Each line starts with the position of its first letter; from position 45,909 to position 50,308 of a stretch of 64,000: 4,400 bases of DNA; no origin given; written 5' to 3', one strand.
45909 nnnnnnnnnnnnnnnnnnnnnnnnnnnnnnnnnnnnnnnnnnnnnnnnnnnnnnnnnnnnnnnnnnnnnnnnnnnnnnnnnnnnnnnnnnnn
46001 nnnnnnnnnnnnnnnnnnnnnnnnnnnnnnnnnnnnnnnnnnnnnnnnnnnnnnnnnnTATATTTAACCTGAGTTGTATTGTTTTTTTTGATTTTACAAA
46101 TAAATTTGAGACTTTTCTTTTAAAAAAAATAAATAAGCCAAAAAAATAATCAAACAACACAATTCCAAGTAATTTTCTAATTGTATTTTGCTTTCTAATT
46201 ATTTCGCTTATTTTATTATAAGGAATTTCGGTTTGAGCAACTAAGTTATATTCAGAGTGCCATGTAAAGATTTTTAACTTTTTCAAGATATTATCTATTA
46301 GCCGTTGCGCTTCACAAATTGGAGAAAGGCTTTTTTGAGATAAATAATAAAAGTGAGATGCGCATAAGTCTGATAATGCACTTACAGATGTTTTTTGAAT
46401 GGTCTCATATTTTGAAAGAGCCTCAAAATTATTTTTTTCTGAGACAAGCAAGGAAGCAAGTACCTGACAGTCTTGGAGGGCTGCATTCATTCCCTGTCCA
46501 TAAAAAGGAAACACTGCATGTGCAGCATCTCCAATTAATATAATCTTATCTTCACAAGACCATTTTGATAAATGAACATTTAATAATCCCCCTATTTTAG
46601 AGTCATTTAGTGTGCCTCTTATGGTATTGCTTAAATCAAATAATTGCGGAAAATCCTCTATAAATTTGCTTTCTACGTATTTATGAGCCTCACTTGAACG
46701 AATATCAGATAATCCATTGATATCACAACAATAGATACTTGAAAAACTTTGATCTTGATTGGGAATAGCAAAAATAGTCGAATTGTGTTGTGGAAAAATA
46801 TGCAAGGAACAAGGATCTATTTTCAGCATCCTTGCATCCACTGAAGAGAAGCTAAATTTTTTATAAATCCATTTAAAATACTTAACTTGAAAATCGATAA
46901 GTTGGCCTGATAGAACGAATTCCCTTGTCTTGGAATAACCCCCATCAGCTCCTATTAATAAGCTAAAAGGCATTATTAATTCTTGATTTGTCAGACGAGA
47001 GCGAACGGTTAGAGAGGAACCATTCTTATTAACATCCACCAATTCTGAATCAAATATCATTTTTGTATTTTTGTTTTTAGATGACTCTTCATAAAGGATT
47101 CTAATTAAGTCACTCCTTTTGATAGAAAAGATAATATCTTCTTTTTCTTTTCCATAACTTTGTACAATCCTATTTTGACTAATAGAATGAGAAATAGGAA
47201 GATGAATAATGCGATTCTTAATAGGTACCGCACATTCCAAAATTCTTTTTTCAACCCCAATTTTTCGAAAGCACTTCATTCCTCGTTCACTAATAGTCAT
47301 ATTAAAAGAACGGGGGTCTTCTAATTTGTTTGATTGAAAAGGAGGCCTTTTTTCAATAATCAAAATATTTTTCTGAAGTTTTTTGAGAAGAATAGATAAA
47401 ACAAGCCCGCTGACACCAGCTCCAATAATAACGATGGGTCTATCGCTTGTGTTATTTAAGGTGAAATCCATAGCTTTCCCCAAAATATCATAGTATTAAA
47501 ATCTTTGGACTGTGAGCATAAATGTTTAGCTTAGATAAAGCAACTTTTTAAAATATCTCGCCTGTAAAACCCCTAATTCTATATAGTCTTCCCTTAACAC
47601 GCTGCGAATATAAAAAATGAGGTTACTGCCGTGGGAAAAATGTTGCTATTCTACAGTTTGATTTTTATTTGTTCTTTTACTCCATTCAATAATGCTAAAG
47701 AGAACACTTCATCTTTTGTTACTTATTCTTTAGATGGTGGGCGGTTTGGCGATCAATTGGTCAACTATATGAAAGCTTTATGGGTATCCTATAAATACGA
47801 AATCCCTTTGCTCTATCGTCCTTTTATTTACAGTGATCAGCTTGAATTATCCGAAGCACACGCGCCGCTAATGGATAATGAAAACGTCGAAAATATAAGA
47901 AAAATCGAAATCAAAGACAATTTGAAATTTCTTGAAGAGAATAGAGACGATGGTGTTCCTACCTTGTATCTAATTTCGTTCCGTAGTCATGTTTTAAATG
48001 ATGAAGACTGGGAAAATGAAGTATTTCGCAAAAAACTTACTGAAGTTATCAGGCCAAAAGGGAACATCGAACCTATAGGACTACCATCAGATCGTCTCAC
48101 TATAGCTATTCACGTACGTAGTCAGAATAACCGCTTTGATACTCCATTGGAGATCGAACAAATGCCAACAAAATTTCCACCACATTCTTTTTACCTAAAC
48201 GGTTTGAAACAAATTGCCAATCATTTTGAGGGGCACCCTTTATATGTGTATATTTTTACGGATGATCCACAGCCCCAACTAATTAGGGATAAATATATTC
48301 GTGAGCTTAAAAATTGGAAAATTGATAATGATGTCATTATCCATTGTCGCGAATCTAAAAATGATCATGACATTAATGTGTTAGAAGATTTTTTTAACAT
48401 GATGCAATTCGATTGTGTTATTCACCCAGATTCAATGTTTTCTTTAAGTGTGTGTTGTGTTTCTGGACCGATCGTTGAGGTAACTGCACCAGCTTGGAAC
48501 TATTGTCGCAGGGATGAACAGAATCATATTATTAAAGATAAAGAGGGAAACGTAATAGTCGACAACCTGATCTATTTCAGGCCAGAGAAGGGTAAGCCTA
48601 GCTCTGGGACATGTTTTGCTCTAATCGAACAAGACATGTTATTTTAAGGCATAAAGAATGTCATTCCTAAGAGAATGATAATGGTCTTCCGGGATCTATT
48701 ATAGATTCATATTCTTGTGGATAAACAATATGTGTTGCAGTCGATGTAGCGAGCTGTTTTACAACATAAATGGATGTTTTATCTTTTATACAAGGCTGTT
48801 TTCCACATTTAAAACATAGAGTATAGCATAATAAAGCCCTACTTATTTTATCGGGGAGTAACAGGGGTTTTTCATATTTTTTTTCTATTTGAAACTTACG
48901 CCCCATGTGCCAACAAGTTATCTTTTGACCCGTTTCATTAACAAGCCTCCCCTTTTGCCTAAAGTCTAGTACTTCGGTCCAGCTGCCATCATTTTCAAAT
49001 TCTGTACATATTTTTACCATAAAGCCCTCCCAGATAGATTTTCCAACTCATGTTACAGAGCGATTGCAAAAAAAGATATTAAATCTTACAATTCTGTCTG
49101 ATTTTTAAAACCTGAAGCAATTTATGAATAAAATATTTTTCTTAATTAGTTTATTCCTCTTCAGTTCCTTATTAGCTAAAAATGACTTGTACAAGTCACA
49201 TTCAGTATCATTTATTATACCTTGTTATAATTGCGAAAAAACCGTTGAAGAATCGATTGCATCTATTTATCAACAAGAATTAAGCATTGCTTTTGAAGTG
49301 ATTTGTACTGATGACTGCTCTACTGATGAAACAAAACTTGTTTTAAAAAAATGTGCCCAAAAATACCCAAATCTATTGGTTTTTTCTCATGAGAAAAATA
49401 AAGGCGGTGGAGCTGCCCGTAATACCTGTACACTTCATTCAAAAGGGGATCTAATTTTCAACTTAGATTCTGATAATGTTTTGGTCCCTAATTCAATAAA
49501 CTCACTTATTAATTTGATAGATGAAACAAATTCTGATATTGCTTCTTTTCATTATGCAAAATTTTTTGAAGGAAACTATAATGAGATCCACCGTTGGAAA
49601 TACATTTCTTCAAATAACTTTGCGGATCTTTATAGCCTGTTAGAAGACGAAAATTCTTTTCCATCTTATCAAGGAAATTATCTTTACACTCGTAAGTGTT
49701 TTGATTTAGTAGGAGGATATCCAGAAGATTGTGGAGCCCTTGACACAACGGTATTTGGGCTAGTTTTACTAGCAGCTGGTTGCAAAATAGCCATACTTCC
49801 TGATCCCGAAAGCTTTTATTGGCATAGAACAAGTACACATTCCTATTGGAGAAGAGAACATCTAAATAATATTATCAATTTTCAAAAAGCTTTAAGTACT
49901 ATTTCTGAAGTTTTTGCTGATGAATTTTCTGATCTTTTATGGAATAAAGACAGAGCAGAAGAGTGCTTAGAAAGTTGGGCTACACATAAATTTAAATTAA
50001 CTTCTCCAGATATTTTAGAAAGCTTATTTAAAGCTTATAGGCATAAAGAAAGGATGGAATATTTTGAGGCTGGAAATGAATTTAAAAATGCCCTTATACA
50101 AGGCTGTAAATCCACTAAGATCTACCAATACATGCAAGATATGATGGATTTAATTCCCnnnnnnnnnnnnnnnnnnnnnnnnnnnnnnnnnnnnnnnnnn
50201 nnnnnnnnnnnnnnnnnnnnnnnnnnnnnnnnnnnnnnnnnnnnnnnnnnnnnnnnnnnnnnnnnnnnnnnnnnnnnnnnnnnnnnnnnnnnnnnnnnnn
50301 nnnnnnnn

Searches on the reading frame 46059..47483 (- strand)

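Call 23: search_protein_families(library=pfam, proteins=[window:46059-47483:-], max_evalue=0.0001)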
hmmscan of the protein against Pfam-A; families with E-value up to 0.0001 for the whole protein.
window:46059-47483:- (475 aa): 4 families
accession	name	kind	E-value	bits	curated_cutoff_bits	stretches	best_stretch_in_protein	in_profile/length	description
PF01494.25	FAD_binding_3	-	5.4e-27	95.4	22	1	16-351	3-323/349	FAD binding domain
PF07992.20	Pyr_redox_2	-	8.4e-06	25.8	26.1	1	14-79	142-200/291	Pyridine nucleotide-disulphide oxidoreductase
PF08491.16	SE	-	2.4e-05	24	20.1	1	259-354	78-171/276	Squalene epoxidase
PF13450.12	NAD_binding_8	-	3.6e-05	24.4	21.9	1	19-47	1-29/68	NAD(P)-binding Rossmann-like domain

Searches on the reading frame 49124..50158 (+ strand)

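Call 74: search_protein_families(library=pfam, proteins=[window:49124-50158:+], max_evalue=0.0001)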
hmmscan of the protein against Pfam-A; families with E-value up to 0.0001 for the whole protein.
window:49124-50158:+ (345 aa): 3 families
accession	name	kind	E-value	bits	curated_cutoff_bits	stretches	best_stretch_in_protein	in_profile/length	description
PF00535.33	Glycos_transf_2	-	1.9e-33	116.2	23.3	1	29-193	1-164/168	Glycosyl transferase family 2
PF10111.15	Glyco_tranf_2_2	-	4.1e-10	40.1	27.3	1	29-203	1-185/276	Glycosyltransferase like family 2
PF13641.12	Glyco_tranf_2_3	-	2.6e-08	34.6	27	1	27-134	2-112/230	Glycosyltransferase like family 2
